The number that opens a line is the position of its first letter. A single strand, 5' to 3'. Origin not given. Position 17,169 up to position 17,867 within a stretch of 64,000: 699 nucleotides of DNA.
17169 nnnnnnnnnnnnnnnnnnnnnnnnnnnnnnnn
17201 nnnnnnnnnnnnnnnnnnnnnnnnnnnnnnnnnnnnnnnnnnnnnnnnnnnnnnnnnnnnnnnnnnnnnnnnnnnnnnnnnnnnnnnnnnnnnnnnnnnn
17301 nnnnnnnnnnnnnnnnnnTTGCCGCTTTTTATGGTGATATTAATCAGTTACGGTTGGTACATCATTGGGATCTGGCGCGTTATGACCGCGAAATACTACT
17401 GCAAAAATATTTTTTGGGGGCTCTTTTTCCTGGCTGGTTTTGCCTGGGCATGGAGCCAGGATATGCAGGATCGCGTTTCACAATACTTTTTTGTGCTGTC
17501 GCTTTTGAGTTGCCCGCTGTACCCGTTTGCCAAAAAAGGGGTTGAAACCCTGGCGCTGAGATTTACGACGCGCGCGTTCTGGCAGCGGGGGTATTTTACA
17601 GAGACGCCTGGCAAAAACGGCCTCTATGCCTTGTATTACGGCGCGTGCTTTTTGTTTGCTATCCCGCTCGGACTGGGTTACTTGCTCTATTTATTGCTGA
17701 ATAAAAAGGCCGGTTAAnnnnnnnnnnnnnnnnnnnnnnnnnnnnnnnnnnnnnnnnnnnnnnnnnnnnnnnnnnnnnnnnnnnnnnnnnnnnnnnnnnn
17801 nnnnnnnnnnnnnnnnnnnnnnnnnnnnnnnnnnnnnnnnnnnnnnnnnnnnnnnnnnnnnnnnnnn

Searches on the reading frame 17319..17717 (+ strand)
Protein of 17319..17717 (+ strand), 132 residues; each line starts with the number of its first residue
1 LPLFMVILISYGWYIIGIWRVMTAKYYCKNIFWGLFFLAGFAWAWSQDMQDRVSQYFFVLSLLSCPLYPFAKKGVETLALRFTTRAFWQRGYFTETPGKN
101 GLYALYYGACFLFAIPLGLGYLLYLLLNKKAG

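Call 3: search_protein_families(library=pfam, proteins=[window:17319-17717:+], max_evalue=1)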
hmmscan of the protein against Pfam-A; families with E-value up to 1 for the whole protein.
window:17319-17717:+ (132 aa): 1 family
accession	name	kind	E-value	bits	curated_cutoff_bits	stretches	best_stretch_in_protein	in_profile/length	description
PF03526.18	Microcin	-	3.6e-09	36.8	25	1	59-99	11-53/55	Colicin E1 (microcin) immunity protein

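Call 5: search_protein_families(library=ncbifam, proteins=[window:17319-17717:+], max_evalue=1)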
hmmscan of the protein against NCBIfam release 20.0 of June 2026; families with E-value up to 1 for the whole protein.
window:17319-17717:+ (132 aa): 0 families

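Call 51: search_dna_similar(query=window:17382-17714:+, collection=plasmids, mode=protein, max_evalue=0.001, max_rows=25, rows=spread)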
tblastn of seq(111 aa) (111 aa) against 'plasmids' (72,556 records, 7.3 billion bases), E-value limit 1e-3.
Records with a match: 1746; places in all: 1795; records where one place covers at least 80% of the query: 1703.
Best place of each record, by identity: <60% 1746.
By first word of the organism name: Escherichia 1449; Salmonella 195; Klebsiella 49; Shigella 21; Serratia 8; Hafnia 6; Arsenophonus 4; Enterobacter 3; Edwardsiella 2; Pantoea 2; and 6 more.
By predicted mobility (MOB-suite, as given by PLSDB): conjugative 1449; mobilizable 241; non-mobilizable 56.
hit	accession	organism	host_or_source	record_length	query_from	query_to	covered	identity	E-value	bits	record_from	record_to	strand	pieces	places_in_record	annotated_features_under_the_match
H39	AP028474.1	Serratia marcescens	Homo sapiens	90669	1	95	86%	51.0%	4e-19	88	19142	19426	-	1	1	hypothetical protein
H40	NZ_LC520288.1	Escherichia coli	Homo sapiens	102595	1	95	86%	41.1%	3e-13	71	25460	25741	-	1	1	colicin E1 family microcin immunity protein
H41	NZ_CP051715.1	Escherichia coli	Homo sapiens,whole organism,rectal swab ...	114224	1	95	86%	41.1%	3e-13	71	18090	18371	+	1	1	colicin E1 family microcin immunity protein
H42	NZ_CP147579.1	Escherichia coli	-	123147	1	95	86%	41.1%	3e-13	71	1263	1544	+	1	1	colicin E1 family microcin immunity protein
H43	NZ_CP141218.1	Klebsiella pneumoniae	Homo sapiens,whole organism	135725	1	95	86%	41.1%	3e-13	71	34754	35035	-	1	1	colicin E1 family microcin immunity protein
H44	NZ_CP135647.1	Escherichia coli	-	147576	1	95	86%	41.1%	3e-13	71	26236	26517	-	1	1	colicin E1 family microcin immunity protein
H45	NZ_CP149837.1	Escherichia coli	Homo sapiens,blood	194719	1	95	86%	41.1%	3e-13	71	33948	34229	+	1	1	colicin E1 family microcin immunity protein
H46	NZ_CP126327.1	Salmonella enterica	GUT,GUT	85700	1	95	86%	40.0%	1e-12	69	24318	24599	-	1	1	colicin 1A immunity protein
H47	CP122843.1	Escherichia coli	Sus scrofa,feces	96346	1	95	86%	40.0%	1e-12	69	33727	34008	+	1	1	colicin 1A immunity protein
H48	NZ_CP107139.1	Escherichia coli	Urine,human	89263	1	95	86%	40.0%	2e-12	69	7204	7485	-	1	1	colicin 1A immunity protein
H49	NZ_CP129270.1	Escherichia coli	Homo sapiens,anal swab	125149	1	95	86%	40.0%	2e-12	69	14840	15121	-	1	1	colicin 1A immunity protein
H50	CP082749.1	Salmonella enterica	Chicken wings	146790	1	95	86%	40.0%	2e-12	69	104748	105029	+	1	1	colicin 1A immunity protein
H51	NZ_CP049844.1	Escherichia coli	Homo sapiens,Biopsy of human bladder ...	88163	1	95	86%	40.0%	3e-12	68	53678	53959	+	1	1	colicin E1 immunity protein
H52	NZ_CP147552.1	Escherichia coli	Homo sapiens,bloodstream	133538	1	90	81%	37.8%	4e-7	54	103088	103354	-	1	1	hypothetical protein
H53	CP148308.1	Escherichia coli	-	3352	1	95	86%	27.9%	6e-4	44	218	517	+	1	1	colicin E1 immunity protein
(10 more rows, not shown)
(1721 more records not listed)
